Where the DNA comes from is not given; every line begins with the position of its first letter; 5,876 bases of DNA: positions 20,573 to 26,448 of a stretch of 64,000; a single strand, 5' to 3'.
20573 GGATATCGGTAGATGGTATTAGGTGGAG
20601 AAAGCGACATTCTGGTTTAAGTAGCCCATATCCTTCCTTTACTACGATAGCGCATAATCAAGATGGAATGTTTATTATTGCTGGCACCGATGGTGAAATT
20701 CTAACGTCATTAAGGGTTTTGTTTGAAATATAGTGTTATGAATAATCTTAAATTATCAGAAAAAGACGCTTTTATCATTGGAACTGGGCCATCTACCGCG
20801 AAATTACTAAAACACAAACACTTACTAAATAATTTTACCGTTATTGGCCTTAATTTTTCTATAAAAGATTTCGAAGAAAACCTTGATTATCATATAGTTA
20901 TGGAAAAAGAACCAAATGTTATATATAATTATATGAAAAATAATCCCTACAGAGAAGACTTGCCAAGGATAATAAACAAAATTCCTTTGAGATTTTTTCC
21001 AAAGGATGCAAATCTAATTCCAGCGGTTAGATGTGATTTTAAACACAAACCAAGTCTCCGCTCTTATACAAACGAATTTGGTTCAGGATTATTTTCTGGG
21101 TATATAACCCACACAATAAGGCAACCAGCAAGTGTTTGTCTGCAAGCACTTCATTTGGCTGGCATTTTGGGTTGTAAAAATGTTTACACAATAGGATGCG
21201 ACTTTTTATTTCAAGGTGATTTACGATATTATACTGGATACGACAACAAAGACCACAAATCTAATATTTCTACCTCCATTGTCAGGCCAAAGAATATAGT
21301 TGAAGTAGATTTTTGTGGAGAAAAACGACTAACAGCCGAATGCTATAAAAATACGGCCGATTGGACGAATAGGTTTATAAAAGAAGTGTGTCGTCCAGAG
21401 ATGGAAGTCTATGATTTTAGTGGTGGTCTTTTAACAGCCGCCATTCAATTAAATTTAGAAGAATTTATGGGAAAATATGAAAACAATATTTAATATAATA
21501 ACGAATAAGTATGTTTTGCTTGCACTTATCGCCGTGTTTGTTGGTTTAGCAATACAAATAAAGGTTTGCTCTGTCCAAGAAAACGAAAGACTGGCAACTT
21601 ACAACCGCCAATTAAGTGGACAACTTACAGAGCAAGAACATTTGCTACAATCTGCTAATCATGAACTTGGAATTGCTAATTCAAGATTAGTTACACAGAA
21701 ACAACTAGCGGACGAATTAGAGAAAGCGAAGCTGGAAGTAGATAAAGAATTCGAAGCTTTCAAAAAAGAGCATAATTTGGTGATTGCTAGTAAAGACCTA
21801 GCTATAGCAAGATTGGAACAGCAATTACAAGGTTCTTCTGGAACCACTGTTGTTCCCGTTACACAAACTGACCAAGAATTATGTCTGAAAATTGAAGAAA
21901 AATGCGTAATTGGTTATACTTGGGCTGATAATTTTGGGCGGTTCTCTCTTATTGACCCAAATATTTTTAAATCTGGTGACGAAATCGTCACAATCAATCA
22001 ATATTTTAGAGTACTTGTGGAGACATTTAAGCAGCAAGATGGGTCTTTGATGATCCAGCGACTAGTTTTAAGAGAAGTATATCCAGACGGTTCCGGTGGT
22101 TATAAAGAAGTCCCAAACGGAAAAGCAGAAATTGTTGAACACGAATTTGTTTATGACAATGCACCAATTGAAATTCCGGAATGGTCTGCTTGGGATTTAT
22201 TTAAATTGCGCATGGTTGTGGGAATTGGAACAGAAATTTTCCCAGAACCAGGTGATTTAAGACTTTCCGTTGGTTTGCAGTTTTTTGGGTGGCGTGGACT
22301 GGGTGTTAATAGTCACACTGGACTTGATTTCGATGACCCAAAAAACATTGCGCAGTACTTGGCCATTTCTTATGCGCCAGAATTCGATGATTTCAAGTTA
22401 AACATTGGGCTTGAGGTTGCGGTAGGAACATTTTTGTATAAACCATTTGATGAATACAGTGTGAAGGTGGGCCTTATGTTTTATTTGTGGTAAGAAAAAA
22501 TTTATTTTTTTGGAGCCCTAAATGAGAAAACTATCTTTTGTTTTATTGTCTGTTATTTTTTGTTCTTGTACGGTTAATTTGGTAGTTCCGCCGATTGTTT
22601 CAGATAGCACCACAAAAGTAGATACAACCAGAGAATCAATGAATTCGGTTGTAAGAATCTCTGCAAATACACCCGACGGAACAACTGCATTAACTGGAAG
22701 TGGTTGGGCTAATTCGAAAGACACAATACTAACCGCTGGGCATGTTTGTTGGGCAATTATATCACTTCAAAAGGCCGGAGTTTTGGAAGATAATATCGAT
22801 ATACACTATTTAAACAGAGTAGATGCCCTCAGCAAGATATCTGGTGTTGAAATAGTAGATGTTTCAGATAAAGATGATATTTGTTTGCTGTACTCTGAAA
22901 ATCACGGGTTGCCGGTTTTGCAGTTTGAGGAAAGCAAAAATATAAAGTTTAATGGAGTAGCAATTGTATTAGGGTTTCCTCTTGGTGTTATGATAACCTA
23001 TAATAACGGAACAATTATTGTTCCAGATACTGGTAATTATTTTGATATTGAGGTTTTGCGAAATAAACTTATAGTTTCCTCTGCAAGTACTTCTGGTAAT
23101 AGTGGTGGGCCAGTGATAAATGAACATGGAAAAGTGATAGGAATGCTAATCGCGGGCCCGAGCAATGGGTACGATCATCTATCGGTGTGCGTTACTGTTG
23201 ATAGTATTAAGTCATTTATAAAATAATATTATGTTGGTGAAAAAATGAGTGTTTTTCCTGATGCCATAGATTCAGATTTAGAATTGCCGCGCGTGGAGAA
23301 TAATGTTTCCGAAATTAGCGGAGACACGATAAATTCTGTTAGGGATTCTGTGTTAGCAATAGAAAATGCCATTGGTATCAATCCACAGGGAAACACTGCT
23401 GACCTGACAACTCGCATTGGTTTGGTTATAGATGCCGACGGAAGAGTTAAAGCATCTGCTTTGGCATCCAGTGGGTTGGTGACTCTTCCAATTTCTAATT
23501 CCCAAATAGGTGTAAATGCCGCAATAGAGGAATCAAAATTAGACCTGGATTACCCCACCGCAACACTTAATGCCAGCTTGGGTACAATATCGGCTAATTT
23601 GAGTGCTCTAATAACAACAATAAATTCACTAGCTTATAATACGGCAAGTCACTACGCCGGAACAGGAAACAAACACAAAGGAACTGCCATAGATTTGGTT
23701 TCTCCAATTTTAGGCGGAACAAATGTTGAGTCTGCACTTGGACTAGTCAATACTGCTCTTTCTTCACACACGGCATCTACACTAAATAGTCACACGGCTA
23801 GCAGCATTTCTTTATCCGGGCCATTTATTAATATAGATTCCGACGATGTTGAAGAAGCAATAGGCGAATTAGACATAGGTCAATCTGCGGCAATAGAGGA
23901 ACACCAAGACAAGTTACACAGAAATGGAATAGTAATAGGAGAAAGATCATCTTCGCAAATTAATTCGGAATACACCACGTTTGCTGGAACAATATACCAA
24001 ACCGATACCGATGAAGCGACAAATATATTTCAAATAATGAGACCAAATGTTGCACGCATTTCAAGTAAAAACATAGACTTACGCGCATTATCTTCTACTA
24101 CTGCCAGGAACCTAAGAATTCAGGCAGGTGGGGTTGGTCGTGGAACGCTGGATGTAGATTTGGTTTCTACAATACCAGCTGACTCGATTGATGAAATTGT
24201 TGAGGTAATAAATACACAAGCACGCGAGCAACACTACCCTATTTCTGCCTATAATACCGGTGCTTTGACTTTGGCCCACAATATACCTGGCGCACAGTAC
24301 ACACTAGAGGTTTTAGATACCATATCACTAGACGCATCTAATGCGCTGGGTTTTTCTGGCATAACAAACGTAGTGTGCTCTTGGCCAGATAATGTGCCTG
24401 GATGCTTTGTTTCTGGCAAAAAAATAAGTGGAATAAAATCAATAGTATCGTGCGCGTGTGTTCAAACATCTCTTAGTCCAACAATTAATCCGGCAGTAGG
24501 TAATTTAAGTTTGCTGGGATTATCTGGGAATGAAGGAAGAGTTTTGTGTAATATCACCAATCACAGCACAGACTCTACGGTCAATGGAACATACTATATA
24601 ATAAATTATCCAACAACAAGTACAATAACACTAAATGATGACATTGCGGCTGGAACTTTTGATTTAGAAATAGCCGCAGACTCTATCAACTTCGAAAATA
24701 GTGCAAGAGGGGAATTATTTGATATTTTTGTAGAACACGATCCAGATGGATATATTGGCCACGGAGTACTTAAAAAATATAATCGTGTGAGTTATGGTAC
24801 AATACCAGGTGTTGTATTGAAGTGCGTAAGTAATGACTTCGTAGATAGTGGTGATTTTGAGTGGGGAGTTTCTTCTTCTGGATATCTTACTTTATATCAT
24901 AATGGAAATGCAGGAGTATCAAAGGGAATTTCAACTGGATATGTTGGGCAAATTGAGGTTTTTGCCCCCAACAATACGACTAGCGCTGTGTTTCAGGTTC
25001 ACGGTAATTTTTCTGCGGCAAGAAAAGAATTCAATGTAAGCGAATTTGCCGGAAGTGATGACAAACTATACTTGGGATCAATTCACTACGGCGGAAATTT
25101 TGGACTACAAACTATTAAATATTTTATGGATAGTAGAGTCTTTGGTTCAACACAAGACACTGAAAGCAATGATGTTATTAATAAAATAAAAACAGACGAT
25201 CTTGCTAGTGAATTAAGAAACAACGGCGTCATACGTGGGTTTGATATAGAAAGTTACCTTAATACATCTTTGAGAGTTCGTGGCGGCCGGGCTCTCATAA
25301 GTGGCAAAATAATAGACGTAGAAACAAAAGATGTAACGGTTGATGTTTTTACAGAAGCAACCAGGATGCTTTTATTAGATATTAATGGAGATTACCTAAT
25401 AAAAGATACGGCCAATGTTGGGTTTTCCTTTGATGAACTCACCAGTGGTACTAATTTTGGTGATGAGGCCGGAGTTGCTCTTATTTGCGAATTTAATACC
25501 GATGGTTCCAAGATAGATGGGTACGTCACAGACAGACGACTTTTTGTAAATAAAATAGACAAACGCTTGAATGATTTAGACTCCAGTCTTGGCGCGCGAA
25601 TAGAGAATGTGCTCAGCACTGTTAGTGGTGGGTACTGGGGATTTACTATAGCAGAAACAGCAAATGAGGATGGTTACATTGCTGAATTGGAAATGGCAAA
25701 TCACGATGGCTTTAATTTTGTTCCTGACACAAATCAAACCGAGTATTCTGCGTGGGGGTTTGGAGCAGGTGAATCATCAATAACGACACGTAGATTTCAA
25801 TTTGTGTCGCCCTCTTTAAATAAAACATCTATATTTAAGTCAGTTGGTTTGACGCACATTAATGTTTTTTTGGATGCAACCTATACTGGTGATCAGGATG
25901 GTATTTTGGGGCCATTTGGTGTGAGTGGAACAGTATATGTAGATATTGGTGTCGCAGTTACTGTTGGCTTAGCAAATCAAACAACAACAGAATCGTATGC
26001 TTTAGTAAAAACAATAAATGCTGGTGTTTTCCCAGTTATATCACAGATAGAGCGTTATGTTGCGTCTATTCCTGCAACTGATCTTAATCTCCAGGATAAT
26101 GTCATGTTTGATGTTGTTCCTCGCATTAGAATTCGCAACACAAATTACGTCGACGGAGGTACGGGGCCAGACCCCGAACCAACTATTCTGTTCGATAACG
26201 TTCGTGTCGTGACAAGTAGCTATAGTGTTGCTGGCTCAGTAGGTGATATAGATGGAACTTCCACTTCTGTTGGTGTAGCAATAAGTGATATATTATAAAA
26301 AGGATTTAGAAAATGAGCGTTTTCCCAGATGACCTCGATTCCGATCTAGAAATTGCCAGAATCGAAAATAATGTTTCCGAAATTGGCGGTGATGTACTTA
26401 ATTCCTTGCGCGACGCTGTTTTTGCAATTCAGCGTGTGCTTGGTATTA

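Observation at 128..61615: Proteome-wide DGY (Asp-Gly-Tyr) tag restricted to a subset of virion proteins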

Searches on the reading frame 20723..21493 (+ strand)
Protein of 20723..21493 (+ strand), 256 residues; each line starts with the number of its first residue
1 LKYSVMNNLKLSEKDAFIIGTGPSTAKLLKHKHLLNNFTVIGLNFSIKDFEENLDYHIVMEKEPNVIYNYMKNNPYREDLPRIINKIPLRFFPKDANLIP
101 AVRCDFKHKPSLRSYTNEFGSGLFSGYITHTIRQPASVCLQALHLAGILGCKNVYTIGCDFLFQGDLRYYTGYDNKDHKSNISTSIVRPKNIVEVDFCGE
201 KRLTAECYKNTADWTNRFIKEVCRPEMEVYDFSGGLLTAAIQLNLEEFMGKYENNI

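Call 9: search_protein_families(library=phrogs, proteins=[window:20723-21493:+])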
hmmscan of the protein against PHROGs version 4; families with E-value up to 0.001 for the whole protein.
window:20723-21493:+ (256 aa): 0 families

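Call 38: search_protein_families(library=pfam, max_evalue=0.01, proteins=[window:20723-21493:+])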
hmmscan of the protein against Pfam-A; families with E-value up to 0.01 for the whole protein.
window:20723-21493:+ (256 aa): 1 family
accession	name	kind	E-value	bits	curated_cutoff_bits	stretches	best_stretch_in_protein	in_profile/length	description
PF01973.23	MptE-like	-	3.2e-07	30.7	34.6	1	10-164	19-169/171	6-hydroxymethylpterin diphosphokinase MptE-like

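Call 40: search_solved_structures(query=window:20723-21493:+, max_evalue=1)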
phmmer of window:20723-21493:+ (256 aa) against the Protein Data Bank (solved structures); distinct sequences matched with E-value up to 1: 0.

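Call 42: search_protein_families(library=ncbifam, max_evalue=0.01, proteins=[window:20723-21493:+])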
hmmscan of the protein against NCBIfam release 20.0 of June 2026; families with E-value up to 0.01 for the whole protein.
window:20723-21493:+ (256 aa): 0 families

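Call 57: find_homologous_proteins(query=window:20723-21493:+)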
Query window:20723-21493:+ (256 aa): 2 proteins with E <= 0.001 among 269 candidates.
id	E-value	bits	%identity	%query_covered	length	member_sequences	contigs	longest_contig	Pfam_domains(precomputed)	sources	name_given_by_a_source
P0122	1.7e-170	583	100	98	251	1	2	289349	PF01973.24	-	-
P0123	5.2e-74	267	54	96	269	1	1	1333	PF01973.24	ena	-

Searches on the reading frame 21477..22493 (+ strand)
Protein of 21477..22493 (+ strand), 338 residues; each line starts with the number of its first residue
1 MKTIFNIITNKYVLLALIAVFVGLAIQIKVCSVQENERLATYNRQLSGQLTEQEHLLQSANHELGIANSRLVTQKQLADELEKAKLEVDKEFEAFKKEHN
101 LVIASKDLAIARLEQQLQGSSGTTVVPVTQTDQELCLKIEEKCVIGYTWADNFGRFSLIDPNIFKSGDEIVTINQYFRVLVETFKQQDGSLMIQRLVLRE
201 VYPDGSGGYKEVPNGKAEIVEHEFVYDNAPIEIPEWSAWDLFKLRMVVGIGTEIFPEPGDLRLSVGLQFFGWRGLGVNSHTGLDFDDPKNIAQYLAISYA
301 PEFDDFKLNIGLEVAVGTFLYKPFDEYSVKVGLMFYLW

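Call 9: search_protein_families(library=phrogs, proteins=[window:21477-22493:+])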
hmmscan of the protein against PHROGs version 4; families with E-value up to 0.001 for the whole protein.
window:21477-22493:+ (338 aa): 0 families

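Call 38: search_protein_families(library=pfam, max_evalue=0.01, proteins=[window:21477-22493:+])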
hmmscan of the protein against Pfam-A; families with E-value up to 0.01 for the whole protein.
window:21477-22493:+ (338 aa): 0 families

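Call 41: search_solved_structures(query=window:21477-22493:+, max_evalue=1)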
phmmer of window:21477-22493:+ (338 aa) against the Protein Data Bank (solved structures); distinct sequences matched with E-value up to 1: 0.

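Call 42: search_protein_families(library=ncbifam, max_evalue=0.01, proteins=[window:21477-22493:+])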
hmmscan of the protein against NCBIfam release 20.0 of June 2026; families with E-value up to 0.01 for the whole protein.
window:21477-22493:+ (338 aa): 0 families

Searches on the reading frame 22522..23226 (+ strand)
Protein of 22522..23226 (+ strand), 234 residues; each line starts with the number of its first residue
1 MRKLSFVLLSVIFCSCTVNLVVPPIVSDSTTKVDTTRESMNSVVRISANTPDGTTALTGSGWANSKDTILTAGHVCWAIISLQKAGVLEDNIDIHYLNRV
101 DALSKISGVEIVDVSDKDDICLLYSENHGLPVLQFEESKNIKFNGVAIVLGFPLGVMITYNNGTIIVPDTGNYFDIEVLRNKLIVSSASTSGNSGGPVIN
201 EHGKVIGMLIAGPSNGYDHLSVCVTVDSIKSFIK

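Call 9: search_protein_families(library=phrogs, proteins=[window:22522-23226:+])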
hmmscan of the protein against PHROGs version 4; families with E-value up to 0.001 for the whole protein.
window:22522-23226:+ (234 aa): 3 families
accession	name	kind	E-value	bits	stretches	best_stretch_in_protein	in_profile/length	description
phrog_9683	-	other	4.4e-09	37.2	1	11-214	17-192/233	protease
phrog_11383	-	unknown function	5.9e-08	33.5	1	93-212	219-327/462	-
phrog_18002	-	unknown function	3.8e-05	24.4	1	42-216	110-283/330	-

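Call 38: search_protein_families(library=pfam, max_evalue=0.01, proteins=[window:22522-23226:+])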
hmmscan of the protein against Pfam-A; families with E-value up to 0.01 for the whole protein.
window:22522-23226:+ (234 aa): 4 families
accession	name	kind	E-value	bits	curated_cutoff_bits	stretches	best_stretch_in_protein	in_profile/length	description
PF13365.12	Trypsin_2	-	2.1e-13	51.6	27.6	1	59-208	1-144/144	Trypsin-like peptidase domain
PF00089.32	Trypsin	-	1.1e-06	29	20.6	1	51-233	23-220/220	Trypsin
PF10459.15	Peptidase_S46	-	0.0032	16.6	22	1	179-210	620-651/698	Peptidase S46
PF02907.21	Peptidase_S29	-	0.0062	16.7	25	0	188-212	104-128/149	Hepatitis C virus NS3 protease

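Call 42: search_protein_families(library=ncbifam, max_evalue=0.01, proteins=[window:22522-23226:+])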
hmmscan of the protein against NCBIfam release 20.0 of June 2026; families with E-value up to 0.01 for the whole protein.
window:22522-23226:+ (234 aa): 11 families
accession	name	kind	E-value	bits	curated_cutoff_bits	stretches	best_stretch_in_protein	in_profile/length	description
NF033740.0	MarP_fam_protase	equivalog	1.5e-19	70.3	250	1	30-229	184-370/390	MarP family serine protease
NF041521.1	HhoA_HhoB_HtrA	equivalog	1e-10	41.4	450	1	114-211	100-199/335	HhoA/HhoB/HtrA family serine endopeptidase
TIGR02037.1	degP_htrA_DO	subfamily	5.9e-10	38.7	416.2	1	110-233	99-224/434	Do family serine endopeptidase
NF047968.1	SerProtHtrA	equivalog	1e-08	34.9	470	1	113-230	131-250/357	serine protease HtrA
NF007526.1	PRK10139.1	equivalog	1e-06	27.7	756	1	57-211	75-232/456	serine endoprotease DegQ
NF050055.1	SerProtHtrAMycob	equivalog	1e-05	24.7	800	1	41-229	213-399/502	serine protease HtrA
TIGR02038.1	protease_degS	equivalog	3.9e-05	23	422.95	1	108-211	115-217/351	outer membrane-stress sensor serine endopeptidase DegS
NF040960.1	MamE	equivalog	6.2e-05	21.8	800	1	110-232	164-289/659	magnetosome formation protease MamE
NF008189.1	PRK10942.1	equivalog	0.00045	18.8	720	1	111-211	154-254/477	serine endoprotease DegP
NF053637.1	SerProtHtrAspr2045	equivalog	0.00059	18.9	650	1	105-208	141-250/394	serine protease HtrA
NF008147.1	PRK10898.1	equivalog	0.002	17.3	408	1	114-208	121-214/352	outer membrane-stress sensor serine endopeptidase DegS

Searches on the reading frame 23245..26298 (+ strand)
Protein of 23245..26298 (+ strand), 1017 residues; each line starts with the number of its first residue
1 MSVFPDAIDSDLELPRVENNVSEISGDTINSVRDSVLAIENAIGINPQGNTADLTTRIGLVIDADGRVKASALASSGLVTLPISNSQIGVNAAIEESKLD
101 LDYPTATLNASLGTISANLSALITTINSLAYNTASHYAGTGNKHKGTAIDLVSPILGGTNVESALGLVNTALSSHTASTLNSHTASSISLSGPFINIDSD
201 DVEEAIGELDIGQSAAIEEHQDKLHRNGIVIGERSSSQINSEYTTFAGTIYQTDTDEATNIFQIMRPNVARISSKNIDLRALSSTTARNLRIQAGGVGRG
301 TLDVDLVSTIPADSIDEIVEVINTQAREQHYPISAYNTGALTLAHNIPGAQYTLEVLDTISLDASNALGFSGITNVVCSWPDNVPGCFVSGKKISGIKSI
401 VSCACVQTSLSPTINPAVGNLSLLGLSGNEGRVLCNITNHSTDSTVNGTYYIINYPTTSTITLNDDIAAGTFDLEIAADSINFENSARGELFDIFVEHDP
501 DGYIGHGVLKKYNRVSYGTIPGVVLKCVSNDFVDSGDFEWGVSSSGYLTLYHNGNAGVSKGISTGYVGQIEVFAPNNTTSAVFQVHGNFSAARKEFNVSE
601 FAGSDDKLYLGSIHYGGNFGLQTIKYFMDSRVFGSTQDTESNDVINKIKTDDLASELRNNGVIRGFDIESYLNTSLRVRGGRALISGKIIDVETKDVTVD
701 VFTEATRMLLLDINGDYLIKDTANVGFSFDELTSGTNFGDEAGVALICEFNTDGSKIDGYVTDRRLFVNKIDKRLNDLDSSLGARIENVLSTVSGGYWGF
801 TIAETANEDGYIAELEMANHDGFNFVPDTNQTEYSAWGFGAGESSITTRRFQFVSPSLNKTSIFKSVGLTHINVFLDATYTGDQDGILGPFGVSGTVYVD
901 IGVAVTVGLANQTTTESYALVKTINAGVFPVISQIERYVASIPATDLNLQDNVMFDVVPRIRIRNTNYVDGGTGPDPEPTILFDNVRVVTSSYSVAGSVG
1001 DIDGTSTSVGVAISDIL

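Call 9: search_protein_families(library=phrogs, proteins=[window:23245-26298:+])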
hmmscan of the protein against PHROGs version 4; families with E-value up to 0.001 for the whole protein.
window:23245-26298:+ (1017 aa): 0 families

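Call 21: search_protein_families(library=pfam, max_evalue=0.1, proteins=[window:23245-26298:+])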
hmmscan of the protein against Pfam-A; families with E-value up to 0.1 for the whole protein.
window:23245-26298:+ (1017 aa): 0 families

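Call 58: search_protein_representatives(protein=window:23245-26298:+)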
Query: 1017 residues. Proteins with E-value up to 0.001 (for the whole library): 518; up to 1e-10: 467; up to 1e-30: 165. The best 150 are listed.
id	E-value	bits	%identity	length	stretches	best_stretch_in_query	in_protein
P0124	4.0e-249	846.1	44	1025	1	2-1016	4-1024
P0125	3.4e-229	780.2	44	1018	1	1-1017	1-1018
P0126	9.9e-224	762.1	44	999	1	2-1017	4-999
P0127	3.5e-223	760.2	43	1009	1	1-1017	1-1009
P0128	5.8e-210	716.5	42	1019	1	1-1017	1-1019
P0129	6.6e-194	663.3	43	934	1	69-1017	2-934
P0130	1.7e-184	632.2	43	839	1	4-790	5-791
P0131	3.1e-183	628.0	44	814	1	216-1017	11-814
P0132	9.4e-180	616.5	47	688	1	3-660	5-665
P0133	9.6e-173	593.3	42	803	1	1-780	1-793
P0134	1.9e-169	582.4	43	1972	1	1-780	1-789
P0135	1.4e-166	572.9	43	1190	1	1-782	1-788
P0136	2.2e-160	552.4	43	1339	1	1-781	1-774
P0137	1.1e-147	510.3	36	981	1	1-1009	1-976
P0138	2.2e-116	406.7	42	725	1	144-778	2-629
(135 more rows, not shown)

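Call 75: predict_structure(alignment_id=A2)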
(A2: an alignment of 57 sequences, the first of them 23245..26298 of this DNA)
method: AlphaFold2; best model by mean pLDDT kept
length: 1017 residues; sequences in the alignment: 57
mean_pLDDT: 83.2   pTM: 0.52
mean pLDDT of the five models: 83.2, 83.1, 81.9, 81.4, 81.3
residues with pLDDT >= 90: 485; 70-90: 338; 50-70: 142; < 50: 52
segments of 3 or more residues with pLDDT < 50: 20-22, 78-83, 91-103, 180-182, 647-657, 772-774, 790-796
pLDDT, mean of each block of 10 residues (from residue 1): 76 70 65 83 72 71 71 58 52 39 55 76 79 67 62 79 81 60 59 70 77 63 72 74 92 92 94 93 94 94 95 92 96 95 95 96 96 92 78 89 95 94 91 95 95 96 97 96 91 92 80 94 91 86 93 89 81 86 90 93 91 90 89 68 55 50 86 90 81 88 86 90 83 71 88 85 78 57 61 51 80 93 93 88 91 95 91 96 81 97 94 96 95 95 96 95 96 91 95 91 92 69
secondary structure, 60 per line:
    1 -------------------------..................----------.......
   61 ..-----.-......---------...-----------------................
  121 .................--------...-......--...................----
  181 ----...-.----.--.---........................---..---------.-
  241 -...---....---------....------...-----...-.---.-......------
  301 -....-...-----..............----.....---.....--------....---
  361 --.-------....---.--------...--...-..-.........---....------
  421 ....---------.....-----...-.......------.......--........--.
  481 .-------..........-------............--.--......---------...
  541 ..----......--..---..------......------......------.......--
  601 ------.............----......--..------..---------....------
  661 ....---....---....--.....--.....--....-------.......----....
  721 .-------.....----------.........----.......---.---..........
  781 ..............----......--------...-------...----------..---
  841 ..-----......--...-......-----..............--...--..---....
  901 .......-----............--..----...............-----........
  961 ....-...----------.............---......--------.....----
elements in order (helices of 4 or more, strands of 3 or more residues): H26-43 H54-61 H70-75 H105-137 E150-155 E158-160 H161-176 H202-224 E248-251 E261-264 E271-273 E289-294 E302-305 H315-328 E333-337 E341-345 E354-357 E387-389 E392-394 E399-407 E411-414 H421-424 E434-438 E448-454 E461-467 E470-477 E489-498 E506-517 E523-528 E538-542 E547-552 E568-573 E580-585 E592-598 E607-616 E624-629 H651-654 E661-664 E668-671 E675-678 E681-685 E688-692 E695-698 E706-712 E717-721 H729-733 E744-752 E757-763 H771-794 E799-804 E813-815 E823-825 E848-853 E860-865 E871-884 E887-889 E897-907 E913-924 E933-943 H944-947 E953-964 E979-991 H995-1000 E1009-1013

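Call 78: fold_search(model_id=the predicted structure, library=pdb)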
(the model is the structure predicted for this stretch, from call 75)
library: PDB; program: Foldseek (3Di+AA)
matches with E <= 10: 500; with E <= 0.001: 81
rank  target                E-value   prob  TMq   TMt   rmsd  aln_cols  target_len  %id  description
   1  7y1c_Y                6.3e-07  0.44  0.07  0.08  32.4       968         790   10  CryoEM structure of Klebsiella phage Kp9 tail complex applied with C6 symmetry (released 2023-06-14)
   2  4l92_A                7.3e-07  1.00  0.11  0.24  22.8       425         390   12  Structure of the RBP from lactococcal phage 1358 in complex with 2 GlcNAc molecules (released 2014-04-30)
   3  4l92_B                9.1e-07  1.00  0.11  0.24  22.7       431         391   12  Structure of the RBP from lactococcal phage 1358 in complex with 2 GlcNAc molecules (released 2014-04-30)
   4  4rgg_A                9.6e-07  1.00  0.11  0.24  22.8       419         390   12  Structure of the lactococcal phage 1358 receptor binding protein in complex with GlcNAc-1P (released 2014-10-15)
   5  6r21_a                1.6e-06  0.35  0.07  0.08  32.4       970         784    9  Cryo-EM structure of T7 bacteriophage fiberless tail complex (released 2019-09-04)
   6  4l9b                  2.1e-06  1.00  0.11  0.26  22.2       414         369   13  Structure of native RBP from lactococcal phage 1358 (CsI derivative) (released 2014-04-30)
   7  9eui_Q                2.8e-06  0.72  0.10  0.11  35.2       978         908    8  Cryo-EM structure of Staphylococcus aureus bacteriophage phi812 baseplate in the post-contraction state - complete (released 2025-04-09)
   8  9euj_G                3.8e-06  1.00  0.13  0.15  24.8       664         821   10  Cryo-EM structure of Staphylococcus aureus bacteriophage phi812 baseplate in the post-contraction state - sheath initi (released 2025-04-09)
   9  9vvr_S                6.1e-06  0.21  0.07  0.08  32.8       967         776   10  Structure of the bacteriophage E1004 tail (released 2025-11-12)
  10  9vvr_V                7.1e-06  0.21  0.07  0.08  32.8       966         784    9  Structure of the bacteriophage E1004 tail (released 2025-11-12)
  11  9jyz_P                9.3e-06  0.20  0.06  0.07  31.9       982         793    9  portal-tail complex of mature T7 (released 2024-12-11)
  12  9vvr_d                1.1e-05  0.23  0.07  0.08  33.5       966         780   10  Structure of the bacteriophage E1004 tail (released 2025-11-12)
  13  7ey7_s                1.2e-05  0.18  0.06  0.07  32.3       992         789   10  bacteriophage T7 tail complex (released 2021-09-22)
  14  7y22_Y                2.4e-05  0.20  0.07  0.08  31.9       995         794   10  CryoEM structure of Klebsiella phage Kp7 tail complex applied with C6 symmetry (released 2023-06-14)
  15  7vrp_C                3.1e-05  0.85  0.08  0.17  25.7       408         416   10  Structure of infectious bursal disease virus Gx strain (released 2022-03-30)
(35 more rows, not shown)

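Call 96: find_related_loci(query=A1, collection=viral_contigs, flank=10000)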
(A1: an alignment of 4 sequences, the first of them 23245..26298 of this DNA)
Query A1 (1017 aa) in viral_contigs; peptide patterns used: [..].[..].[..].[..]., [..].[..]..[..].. (x = any residue, [..] = any of these).
154 stretches matched a pattern; 9 encode a relative of the query (tblastn E <= 1e-3); 8 distinct loci.
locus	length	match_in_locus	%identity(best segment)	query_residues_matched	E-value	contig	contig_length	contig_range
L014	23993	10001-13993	50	2-1017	0e+0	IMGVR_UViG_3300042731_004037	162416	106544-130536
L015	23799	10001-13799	47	1-1017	0e+0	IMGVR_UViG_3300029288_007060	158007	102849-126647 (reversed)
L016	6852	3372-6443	43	1-1017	0e+0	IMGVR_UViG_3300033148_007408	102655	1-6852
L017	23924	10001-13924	46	1-1017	0e+0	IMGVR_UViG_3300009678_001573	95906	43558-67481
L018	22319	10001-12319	28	1-771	8e-66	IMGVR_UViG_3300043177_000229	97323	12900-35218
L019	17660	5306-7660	29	1-783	3e-58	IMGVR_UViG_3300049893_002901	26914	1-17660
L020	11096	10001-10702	37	1-233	1e-34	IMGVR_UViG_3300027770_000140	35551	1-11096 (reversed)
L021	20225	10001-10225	37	83-153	7e-5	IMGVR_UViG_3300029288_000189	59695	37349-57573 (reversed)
